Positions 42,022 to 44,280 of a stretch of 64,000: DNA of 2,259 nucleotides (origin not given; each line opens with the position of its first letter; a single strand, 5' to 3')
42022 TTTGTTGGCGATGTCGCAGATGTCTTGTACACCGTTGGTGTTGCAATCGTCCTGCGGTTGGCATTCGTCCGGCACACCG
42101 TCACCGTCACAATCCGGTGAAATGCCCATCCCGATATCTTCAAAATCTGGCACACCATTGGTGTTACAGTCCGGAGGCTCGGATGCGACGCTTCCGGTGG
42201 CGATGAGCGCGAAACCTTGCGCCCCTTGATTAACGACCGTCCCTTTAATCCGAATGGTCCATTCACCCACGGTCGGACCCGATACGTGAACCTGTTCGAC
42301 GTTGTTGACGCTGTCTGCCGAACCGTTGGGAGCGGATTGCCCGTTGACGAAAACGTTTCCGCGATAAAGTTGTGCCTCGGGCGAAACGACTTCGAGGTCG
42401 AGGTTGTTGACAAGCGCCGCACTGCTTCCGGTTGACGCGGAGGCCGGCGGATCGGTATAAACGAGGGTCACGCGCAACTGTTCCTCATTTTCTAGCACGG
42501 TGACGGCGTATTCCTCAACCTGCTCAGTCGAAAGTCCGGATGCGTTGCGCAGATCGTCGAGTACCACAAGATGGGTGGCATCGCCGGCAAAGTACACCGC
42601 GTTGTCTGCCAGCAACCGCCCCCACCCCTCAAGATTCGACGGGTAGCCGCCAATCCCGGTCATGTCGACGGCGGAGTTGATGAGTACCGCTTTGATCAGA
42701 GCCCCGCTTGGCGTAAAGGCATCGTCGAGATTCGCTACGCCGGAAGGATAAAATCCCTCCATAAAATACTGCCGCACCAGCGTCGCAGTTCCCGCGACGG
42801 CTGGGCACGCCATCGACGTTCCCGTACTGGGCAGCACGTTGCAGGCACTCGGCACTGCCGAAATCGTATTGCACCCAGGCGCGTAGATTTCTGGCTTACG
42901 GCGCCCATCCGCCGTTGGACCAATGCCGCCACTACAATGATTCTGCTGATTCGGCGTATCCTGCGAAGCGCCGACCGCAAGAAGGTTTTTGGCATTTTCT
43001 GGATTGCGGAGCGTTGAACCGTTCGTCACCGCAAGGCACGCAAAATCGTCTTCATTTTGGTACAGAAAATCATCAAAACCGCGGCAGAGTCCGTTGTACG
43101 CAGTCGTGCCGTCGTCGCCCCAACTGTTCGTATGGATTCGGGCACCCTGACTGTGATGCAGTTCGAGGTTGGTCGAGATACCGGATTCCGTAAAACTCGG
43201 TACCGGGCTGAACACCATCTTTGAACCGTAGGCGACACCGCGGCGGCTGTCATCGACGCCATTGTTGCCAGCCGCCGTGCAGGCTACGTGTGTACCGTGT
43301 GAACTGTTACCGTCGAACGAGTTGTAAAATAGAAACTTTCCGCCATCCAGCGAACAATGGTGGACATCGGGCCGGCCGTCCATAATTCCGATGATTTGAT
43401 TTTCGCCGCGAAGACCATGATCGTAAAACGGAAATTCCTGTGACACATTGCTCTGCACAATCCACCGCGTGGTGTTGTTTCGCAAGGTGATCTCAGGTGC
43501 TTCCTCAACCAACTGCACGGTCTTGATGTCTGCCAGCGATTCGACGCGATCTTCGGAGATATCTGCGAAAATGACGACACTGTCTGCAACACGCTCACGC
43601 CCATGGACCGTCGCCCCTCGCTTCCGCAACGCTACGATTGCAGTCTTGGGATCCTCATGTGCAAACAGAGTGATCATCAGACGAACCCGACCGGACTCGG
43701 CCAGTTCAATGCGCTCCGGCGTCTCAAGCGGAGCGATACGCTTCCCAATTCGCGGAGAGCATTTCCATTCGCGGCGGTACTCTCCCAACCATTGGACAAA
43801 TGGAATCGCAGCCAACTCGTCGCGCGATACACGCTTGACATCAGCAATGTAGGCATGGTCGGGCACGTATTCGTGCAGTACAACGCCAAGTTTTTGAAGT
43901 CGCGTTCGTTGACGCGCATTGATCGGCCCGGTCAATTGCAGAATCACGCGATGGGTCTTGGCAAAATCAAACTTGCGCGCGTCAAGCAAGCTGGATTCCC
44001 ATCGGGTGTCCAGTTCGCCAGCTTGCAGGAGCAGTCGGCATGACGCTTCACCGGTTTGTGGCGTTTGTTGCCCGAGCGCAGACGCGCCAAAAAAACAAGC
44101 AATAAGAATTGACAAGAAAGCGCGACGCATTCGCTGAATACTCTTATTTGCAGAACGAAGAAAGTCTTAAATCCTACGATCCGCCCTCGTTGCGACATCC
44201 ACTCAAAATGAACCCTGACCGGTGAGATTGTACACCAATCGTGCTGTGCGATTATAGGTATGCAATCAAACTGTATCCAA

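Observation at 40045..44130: Subtilase carrying the same Ig-triplet plus dockerin-like cassette, plus extensive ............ Asp/Cys repeats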

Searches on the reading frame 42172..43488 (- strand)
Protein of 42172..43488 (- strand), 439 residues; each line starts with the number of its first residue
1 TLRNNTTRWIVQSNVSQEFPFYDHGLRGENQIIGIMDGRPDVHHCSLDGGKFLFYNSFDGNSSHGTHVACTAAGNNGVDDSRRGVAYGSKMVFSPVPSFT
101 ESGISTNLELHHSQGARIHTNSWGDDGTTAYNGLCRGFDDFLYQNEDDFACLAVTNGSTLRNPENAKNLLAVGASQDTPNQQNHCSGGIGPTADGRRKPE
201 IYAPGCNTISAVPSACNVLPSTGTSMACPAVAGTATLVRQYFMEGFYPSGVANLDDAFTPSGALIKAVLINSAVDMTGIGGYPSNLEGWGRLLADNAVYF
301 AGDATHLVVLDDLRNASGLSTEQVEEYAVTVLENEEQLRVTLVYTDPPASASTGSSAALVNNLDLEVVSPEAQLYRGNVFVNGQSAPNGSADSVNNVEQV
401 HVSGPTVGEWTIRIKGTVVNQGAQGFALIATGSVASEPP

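Call 59: search_solved_structures(query=window:42172-43488:-, max_evalue=0.001, show_alignments=1)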
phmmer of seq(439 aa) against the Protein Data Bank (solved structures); distinct sequences matched with E-value up to 0.001: 27.
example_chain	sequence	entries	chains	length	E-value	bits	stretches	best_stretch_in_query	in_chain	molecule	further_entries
1wmd_A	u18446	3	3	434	1.2e-40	143.2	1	4-429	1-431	protease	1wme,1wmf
5fax_A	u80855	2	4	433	1.3e-36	129.8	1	4-428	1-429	Subtilase SubHal from Bacillus halmapalus | Enzyme subtilase SubHal from Bacillus halmapalus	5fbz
9ues_B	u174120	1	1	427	6.4e-08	35.3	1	22-241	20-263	Subtilisin-like serine protease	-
9pr8_A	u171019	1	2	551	7.2e-08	35.2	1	159-250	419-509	Germination-specific protease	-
9pr9_A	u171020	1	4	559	8.3e-08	35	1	159-250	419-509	Germination-specific protease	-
9t7m_E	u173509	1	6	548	1.1e-07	34.5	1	159-250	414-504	Subtilisin-like serine germination related protease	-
9sj9_B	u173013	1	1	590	1.3e-07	34.3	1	159-250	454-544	Subtilisin-like serine germination related protease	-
3afg_A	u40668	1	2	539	1.4e-07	34.2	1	23-241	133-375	Subtilisin-like serine protease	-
9sj6_C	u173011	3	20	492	6.2e-07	32.1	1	155-302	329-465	Subtilisin-like serine germination related protease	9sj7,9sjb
5xya_A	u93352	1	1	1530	3.1e-06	29.8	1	175-243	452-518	Chemokine protease C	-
5xyr_A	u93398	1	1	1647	3.5e-06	29.6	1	175-243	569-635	Chemokine protease C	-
7edd_A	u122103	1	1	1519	4.1e-06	29.4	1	175-243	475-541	C5a peptidase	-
5xxz_A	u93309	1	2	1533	9.6e-06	28.2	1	175-243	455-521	Chemokine protease C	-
31mr_B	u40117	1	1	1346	1e-05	28.1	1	175-243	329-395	Cell envelope proteinase A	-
1s01_A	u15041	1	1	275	1.2e-05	27.9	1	21-239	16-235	Subtilisin BPN'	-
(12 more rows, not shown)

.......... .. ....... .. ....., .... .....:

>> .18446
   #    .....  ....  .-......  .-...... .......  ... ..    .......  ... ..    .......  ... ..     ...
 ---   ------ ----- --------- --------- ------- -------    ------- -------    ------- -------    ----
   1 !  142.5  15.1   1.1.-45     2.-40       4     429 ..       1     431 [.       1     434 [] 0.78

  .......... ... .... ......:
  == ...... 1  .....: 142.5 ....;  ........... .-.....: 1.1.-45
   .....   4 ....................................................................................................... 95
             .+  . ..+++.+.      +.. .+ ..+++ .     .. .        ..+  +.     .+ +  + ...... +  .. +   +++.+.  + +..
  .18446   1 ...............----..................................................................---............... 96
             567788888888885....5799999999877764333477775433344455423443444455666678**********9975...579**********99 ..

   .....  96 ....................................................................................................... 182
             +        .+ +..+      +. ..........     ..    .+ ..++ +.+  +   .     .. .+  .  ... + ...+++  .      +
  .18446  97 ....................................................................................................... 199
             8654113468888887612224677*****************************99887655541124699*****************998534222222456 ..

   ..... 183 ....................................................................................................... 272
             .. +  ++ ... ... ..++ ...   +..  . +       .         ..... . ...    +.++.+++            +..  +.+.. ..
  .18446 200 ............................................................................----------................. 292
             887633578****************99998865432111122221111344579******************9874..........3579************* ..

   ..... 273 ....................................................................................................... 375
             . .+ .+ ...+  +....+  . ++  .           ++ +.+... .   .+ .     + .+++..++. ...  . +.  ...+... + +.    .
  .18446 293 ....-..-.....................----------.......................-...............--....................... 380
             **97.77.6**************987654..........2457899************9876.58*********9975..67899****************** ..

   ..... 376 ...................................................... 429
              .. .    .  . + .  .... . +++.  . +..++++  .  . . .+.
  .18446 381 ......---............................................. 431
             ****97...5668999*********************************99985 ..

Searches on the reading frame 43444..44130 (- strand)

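Call 10: search_protein_families(library=pfam, proteins=[window:43444-44130:-], max_evalue=10)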
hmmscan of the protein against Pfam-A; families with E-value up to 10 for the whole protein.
seq(229 aa): 2 families
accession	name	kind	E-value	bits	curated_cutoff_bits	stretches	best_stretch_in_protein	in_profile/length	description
PF02603.21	Hpr_kinase_N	-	0.056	13.9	24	1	34-89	6-61/125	HPr Serine kinase N terminus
PF05928.16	Zea_mays_MuDR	-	0.13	12.3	20.8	1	158-226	13-80/207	Zea mays MURB-like protein (MuDR)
